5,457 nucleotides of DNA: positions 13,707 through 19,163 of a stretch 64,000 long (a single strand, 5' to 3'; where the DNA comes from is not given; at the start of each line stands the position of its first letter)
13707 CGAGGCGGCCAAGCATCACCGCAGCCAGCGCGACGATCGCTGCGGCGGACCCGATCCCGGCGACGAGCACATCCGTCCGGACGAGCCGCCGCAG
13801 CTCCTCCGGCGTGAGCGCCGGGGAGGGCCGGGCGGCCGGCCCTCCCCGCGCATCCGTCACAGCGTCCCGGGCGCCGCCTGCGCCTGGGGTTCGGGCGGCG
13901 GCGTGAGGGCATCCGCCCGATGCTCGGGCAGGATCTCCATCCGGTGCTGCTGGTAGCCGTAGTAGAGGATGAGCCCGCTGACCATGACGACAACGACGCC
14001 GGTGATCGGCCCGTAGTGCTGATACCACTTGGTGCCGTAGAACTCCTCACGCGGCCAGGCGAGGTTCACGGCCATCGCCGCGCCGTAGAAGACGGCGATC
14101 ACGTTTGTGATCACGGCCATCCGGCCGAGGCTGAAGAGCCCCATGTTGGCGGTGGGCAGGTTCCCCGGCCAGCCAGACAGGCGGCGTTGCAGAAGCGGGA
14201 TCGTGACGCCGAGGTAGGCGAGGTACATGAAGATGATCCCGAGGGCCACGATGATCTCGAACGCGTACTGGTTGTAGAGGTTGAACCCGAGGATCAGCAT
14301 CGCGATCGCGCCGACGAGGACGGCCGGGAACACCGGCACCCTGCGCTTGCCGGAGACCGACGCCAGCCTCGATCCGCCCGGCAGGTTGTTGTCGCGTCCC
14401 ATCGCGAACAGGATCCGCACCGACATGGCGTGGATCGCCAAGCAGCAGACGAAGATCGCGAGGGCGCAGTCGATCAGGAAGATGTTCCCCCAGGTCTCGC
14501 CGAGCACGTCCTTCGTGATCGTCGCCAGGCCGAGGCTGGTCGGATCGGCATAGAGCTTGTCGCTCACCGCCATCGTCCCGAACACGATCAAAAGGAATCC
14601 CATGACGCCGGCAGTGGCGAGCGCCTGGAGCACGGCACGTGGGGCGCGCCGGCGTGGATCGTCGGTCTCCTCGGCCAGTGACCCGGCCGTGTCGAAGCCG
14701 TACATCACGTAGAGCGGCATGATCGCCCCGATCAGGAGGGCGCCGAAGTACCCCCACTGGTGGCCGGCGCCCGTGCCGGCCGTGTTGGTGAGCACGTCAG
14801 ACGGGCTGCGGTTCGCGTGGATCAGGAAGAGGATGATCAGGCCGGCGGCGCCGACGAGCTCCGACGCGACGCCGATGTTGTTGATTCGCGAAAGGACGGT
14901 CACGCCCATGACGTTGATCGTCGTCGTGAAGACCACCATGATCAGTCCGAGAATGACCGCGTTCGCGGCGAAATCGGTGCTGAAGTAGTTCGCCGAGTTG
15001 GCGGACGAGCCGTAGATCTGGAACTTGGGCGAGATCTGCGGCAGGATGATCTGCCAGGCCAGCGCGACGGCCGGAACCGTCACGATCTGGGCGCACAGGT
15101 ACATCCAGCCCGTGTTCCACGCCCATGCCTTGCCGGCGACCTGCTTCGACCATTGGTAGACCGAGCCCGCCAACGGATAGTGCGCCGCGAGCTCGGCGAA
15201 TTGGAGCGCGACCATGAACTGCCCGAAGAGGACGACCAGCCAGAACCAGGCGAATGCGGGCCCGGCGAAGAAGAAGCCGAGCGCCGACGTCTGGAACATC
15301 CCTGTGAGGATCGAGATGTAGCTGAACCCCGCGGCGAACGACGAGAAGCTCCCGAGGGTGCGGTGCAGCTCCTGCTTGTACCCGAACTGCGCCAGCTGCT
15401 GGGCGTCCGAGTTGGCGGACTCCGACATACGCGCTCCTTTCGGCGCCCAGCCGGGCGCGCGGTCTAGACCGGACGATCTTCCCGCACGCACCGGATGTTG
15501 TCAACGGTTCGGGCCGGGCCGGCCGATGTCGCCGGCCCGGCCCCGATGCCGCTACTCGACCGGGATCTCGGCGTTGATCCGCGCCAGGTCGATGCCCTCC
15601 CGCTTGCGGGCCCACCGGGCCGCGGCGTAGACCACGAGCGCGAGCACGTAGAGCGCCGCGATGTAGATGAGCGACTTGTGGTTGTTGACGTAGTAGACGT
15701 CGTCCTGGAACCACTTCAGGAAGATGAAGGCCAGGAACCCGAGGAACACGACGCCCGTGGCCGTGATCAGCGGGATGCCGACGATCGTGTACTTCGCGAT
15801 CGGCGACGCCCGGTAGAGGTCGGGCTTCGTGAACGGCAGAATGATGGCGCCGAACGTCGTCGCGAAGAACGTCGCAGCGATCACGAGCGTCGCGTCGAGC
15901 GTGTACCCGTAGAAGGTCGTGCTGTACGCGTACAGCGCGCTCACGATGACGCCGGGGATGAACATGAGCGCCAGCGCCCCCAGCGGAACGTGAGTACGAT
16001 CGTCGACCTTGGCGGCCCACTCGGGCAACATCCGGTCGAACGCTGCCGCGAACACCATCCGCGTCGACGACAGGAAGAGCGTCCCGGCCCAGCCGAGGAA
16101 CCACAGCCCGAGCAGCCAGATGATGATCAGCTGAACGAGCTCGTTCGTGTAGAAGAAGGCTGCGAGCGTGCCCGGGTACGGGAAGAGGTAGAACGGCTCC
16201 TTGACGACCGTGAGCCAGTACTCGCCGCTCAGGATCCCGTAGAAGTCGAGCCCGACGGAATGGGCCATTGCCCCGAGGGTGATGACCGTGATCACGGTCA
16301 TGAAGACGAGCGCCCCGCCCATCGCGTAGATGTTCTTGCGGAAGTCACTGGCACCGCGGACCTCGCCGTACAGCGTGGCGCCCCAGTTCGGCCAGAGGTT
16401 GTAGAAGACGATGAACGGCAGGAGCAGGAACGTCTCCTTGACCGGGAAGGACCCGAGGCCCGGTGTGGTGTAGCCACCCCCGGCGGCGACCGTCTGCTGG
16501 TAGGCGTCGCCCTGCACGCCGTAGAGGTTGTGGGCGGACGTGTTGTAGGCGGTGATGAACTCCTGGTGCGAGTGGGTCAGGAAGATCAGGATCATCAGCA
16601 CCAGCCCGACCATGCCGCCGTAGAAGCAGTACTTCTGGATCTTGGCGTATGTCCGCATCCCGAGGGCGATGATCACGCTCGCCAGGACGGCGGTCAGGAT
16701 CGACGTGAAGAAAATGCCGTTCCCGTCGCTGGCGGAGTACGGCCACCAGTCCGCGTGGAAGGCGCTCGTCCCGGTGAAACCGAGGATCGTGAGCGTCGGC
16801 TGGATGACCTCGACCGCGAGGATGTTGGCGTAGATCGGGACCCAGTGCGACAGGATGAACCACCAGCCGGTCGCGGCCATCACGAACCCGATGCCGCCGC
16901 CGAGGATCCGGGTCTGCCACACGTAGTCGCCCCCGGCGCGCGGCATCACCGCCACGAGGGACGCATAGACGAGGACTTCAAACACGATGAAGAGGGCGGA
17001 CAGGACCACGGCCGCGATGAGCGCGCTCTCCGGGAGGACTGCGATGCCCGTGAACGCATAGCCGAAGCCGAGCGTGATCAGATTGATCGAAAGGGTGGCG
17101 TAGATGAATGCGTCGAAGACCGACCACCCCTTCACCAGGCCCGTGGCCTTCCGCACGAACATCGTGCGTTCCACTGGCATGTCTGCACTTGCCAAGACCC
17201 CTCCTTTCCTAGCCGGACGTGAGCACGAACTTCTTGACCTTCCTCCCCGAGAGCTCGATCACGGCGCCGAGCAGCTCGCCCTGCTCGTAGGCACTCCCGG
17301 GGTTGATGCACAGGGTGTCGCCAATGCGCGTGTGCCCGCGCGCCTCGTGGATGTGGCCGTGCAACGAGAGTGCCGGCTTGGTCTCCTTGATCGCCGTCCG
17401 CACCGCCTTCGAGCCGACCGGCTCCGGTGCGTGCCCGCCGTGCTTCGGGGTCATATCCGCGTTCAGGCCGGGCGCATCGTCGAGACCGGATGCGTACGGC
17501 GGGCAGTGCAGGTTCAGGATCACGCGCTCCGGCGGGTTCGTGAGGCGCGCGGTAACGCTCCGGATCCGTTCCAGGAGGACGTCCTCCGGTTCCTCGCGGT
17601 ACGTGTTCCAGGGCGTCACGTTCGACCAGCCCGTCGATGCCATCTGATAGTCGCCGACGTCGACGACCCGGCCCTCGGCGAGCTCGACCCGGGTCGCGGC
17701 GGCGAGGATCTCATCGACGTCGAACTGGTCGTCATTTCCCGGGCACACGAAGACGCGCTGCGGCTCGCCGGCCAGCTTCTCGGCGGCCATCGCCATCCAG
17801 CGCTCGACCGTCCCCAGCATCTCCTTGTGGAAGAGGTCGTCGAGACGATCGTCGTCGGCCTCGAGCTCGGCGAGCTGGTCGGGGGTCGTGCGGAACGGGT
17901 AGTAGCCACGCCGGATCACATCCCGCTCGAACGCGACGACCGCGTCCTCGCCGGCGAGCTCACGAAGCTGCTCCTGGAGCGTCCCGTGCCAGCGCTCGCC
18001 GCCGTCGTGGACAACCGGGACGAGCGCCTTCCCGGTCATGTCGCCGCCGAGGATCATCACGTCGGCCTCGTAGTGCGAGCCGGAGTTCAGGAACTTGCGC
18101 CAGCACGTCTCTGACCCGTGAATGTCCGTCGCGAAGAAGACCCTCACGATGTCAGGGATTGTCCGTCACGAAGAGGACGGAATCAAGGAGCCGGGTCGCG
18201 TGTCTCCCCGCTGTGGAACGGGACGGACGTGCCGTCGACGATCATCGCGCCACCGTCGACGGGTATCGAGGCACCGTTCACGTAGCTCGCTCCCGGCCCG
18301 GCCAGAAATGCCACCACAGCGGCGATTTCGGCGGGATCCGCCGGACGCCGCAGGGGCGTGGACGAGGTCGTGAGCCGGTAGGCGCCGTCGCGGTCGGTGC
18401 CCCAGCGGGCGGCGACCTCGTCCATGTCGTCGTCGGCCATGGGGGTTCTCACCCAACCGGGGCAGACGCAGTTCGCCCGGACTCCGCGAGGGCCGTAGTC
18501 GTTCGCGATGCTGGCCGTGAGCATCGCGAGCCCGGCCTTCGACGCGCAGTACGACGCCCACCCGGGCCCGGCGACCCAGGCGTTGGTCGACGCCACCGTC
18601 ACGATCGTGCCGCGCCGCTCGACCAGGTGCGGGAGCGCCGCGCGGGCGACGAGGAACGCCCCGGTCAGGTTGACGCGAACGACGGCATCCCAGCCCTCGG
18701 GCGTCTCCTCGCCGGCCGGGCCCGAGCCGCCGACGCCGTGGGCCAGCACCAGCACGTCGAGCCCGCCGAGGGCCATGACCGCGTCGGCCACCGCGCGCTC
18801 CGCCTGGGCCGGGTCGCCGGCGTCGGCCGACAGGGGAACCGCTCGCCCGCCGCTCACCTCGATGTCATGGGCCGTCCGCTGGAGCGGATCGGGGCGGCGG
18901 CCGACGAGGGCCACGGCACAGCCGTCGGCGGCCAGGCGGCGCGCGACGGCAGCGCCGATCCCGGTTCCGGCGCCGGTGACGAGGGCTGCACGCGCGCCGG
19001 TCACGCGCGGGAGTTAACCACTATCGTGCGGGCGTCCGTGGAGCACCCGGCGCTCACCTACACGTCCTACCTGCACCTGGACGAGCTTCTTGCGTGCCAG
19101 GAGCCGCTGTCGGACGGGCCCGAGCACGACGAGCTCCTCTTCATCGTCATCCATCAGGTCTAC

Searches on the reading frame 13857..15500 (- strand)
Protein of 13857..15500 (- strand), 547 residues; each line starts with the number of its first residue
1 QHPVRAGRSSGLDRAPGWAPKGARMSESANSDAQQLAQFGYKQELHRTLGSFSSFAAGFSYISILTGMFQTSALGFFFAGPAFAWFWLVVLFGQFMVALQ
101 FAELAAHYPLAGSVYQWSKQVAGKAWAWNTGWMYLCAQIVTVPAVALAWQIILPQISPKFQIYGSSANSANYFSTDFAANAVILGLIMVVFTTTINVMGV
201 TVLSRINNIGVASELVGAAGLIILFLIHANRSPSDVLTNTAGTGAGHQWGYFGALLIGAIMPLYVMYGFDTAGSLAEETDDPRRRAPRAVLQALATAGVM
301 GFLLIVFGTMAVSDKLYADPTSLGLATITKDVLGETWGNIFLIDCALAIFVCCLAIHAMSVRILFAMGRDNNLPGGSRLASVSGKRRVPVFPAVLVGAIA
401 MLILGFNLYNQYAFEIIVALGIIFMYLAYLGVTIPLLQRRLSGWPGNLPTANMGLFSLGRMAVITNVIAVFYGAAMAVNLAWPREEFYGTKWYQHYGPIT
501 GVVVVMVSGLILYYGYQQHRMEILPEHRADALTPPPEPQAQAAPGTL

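Call 29: search_protein_families(library=pfam, proteins=[window:13857-15500:-], max_evalue=0.00001)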
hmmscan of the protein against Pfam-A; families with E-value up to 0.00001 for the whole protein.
window:13857-15500:- (547 aa): 2 families
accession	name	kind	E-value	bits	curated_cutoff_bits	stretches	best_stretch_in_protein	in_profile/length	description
PF13520.12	AA_permease_2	-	1.3e-36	126.9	27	1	49-486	1-410/427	Amino acid permease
PF00324.27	AA_permease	-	5.5e-27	95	24.6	1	66-504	13-450/470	Amino acid permease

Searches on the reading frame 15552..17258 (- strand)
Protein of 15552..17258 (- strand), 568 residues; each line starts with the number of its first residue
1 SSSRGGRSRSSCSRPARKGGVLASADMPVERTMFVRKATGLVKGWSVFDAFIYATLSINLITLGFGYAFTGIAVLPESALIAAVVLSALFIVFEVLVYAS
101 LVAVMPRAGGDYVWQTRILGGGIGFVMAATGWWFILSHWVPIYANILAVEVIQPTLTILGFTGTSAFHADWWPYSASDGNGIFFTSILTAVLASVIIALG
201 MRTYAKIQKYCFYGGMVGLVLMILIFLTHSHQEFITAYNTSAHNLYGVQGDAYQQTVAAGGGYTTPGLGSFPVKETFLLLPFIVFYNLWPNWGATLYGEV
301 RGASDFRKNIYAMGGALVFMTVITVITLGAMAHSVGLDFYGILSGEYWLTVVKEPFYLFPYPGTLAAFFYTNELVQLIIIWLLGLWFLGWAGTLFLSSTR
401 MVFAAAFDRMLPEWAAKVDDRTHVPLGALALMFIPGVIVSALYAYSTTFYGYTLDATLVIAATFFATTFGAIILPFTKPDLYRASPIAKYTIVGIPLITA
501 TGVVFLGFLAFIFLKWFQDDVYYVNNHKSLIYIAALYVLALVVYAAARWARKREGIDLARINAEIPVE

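Call 29: search_protein_families(library=pfam, proteins=[window:15552-17258:-], max_evalue=0.00001)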
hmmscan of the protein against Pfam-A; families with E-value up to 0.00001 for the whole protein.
window:15552-17258:- (568 aa): 1 family
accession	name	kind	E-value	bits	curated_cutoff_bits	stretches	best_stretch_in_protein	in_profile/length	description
PF13520.12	AA_permease_2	-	6.3e-19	68.6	27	1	54-535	7-422/427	Amino acid permease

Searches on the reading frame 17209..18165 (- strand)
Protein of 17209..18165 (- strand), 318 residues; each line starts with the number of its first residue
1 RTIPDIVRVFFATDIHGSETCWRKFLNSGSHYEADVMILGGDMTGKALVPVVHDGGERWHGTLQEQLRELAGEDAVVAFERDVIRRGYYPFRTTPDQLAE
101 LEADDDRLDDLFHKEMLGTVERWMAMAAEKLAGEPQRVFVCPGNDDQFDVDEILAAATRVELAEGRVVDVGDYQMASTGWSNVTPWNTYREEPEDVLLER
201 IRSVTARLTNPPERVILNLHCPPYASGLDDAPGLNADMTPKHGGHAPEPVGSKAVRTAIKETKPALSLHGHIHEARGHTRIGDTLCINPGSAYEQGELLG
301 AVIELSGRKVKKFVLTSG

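Call 29: search_protein_families(library=pfam, proteins=[window:17209-18165:-], max_evalue=0.00001)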
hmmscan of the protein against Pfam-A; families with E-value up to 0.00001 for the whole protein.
window:17209-18165:- (318 aa): 2 families
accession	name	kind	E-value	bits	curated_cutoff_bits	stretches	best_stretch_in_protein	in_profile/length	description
PF00149.33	Metallophos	-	5e-08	34.1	21.5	0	110-274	39-190/191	Calcineurin-like phosphoesterase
PF14582.11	Metallophos_3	-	4.4e-07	30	28.2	1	249-311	196-255/259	Metallophosphoesterase, calcineurin superfamily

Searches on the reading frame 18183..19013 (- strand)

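Call 29: search_protein_families(library=pfam, proteins=[window:18183-19013:-], max_evalue=0.00001)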
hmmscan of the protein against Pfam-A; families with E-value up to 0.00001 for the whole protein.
window:18183-19013:- (276 aa): 3 families
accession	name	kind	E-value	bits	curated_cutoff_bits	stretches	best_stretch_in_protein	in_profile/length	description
PF13561.12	adh_short_C2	-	4.9e-57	193.7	27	1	14-256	1-235/236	Enoyl-(Acyl carrier protein) reductase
PF00106.31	adh_short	-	1.2e-53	182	26.6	1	9-196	2-190/195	short chain dehydrogenase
PF08659.16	KR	-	2.1e-10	41.2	22.6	1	11-162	4-156/180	KR domain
